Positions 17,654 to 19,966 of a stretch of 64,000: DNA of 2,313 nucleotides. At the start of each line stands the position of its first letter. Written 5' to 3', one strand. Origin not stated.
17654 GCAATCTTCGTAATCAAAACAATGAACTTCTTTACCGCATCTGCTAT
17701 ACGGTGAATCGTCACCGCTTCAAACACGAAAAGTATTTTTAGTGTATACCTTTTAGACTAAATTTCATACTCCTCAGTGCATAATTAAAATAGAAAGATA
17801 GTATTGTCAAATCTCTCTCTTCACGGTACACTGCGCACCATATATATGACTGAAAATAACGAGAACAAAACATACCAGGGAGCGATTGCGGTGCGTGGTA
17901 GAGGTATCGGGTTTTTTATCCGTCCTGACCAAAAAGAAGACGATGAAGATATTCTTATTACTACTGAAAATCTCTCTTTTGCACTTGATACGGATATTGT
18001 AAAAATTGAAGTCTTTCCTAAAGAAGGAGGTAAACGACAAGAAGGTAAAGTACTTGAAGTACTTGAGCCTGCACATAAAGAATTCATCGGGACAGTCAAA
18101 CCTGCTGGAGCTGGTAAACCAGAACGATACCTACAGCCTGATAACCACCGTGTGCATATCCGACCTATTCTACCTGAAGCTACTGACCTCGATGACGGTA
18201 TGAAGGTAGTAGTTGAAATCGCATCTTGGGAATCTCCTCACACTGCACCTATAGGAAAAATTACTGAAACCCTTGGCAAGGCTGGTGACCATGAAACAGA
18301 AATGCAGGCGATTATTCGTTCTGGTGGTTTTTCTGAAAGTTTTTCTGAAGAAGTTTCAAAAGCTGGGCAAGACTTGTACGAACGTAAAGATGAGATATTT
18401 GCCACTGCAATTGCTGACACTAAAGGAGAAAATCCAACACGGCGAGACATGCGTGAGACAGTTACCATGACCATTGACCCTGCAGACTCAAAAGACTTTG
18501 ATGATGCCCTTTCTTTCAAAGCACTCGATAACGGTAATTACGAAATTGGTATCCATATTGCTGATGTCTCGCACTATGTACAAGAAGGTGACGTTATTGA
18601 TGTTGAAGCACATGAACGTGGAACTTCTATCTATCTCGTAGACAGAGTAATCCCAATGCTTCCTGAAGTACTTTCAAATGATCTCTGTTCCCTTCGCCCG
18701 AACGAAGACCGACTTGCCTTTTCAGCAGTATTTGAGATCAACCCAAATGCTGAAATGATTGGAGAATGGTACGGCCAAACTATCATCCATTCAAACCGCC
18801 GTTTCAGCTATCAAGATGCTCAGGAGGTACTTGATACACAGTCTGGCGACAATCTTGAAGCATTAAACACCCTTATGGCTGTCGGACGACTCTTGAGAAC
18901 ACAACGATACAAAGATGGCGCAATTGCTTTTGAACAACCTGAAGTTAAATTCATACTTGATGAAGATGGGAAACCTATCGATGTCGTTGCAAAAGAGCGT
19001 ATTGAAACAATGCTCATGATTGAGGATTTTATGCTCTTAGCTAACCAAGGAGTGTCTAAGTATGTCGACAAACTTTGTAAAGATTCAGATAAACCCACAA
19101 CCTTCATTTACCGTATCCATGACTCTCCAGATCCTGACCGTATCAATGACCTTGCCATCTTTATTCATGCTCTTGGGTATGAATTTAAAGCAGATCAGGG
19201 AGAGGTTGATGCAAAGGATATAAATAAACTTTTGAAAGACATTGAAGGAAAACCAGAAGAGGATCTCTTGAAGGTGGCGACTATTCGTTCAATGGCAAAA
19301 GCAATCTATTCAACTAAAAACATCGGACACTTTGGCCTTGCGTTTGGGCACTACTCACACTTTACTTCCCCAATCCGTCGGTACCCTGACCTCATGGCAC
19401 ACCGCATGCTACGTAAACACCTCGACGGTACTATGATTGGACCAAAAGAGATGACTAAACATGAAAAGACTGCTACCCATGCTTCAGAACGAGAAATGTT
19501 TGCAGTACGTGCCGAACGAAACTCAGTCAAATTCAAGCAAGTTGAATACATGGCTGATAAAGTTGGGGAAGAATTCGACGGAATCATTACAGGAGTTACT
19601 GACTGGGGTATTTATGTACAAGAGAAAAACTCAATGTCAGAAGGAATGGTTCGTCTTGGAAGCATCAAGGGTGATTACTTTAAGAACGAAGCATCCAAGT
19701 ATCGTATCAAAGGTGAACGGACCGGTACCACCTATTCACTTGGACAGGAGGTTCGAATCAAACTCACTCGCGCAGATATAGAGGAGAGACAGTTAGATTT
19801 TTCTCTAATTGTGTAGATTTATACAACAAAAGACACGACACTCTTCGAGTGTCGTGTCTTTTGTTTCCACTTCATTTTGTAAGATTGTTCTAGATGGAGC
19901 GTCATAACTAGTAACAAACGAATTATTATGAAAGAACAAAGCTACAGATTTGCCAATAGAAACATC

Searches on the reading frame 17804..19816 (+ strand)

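Call 60: search_protein_families(library=pfam, proteins=[window:17804-19816:+], max_evalue=0.00001)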
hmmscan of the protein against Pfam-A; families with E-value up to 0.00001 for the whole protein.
window:17804-19816:+ (670 aa): 5 families
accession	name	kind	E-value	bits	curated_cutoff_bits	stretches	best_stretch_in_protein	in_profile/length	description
PF00773.25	RNB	-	5.8e-104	348.3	29.3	1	213-541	1-325/326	RNB domain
PF17876.7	CSD2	-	3.2e-21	75.6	26.2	1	109-181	1-74/74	Cold shock domain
PF17849.7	OB_Dis3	-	4.4e-09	36.7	22.8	1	131-171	33-73/77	Dis3-like cold-shock domain 2 (CSD2)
PF08206.17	OB_RNB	-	1.7e-07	31.3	24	1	38-86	12-58/58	Ribonuclease B OB domain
PF00575.29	S1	-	1.2e-06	29.2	22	1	586-668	3-73/74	S1 RNA binding domain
